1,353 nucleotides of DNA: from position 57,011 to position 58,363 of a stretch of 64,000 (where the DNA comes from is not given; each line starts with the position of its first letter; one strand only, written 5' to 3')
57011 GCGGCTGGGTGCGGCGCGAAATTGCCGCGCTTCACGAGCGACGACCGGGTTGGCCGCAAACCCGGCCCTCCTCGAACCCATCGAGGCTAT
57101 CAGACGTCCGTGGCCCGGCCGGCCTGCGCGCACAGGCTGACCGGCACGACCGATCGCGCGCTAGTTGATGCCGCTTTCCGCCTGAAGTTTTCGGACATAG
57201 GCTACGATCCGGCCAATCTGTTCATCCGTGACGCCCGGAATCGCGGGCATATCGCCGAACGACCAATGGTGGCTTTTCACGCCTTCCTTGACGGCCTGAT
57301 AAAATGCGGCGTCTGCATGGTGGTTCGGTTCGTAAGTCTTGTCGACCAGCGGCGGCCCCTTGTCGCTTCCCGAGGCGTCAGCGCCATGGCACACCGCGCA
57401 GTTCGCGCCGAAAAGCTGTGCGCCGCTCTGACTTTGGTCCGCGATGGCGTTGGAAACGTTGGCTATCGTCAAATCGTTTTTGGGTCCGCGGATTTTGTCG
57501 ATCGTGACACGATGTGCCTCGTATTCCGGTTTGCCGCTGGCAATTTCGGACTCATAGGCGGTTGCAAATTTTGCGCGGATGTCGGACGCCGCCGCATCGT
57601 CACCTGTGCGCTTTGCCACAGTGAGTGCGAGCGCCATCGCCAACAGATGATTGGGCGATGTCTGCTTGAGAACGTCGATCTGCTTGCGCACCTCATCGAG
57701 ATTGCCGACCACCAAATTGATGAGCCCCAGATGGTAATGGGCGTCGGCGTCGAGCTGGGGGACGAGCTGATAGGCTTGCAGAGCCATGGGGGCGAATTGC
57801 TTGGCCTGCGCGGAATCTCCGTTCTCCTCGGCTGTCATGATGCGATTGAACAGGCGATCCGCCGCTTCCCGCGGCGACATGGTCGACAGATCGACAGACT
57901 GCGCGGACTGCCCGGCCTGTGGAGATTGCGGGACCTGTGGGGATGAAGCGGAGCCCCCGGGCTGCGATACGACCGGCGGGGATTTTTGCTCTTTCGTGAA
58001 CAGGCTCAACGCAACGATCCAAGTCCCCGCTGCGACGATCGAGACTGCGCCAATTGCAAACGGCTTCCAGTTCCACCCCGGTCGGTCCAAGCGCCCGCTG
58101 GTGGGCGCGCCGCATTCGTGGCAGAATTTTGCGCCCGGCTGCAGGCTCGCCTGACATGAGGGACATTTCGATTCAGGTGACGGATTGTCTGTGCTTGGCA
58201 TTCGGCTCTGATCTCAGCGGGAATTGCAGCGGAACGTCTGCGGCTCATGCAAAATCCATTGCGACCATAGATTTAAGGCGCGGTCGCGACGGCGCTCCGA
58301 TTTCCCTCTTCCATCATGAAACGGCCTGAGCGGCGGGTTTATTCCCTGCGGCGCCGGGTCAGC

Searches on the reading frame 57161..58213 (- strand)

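Call 90: search_protein_families(library=pfam, proteins=[window:57161-58213:-], max_evalue=0.001)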
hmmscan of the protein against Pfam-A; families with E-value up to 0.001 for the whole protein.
window:57161-58213:- (350 aa): 5 families
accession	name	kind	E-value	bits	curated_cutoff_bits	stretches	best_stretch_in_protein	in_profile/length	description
PF00034.26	Cytochrom_C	-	1.3e-14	55.7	21.3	1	262-343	2-89/90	Cytochrome c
PF13442.11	Cytochrome_CBB3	-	1.3e-11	45.1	27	1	262-340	4-68/68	Cytochrome C oxidase, cbb3-type, subunit III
PF13240.11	Zn_Ribbon_1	-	1.7e-06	28.1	25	1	16-37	1-22/23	zinc-ribbon domain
PF12773.13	DZR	-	5.4e-05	23.7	27.3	1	14-35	24-45/45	Double zinc ribbon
PF13248.11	Zn_ribbon_3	-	0.00036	20.3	27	1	16-37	4-25/26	zinc-ribbon domain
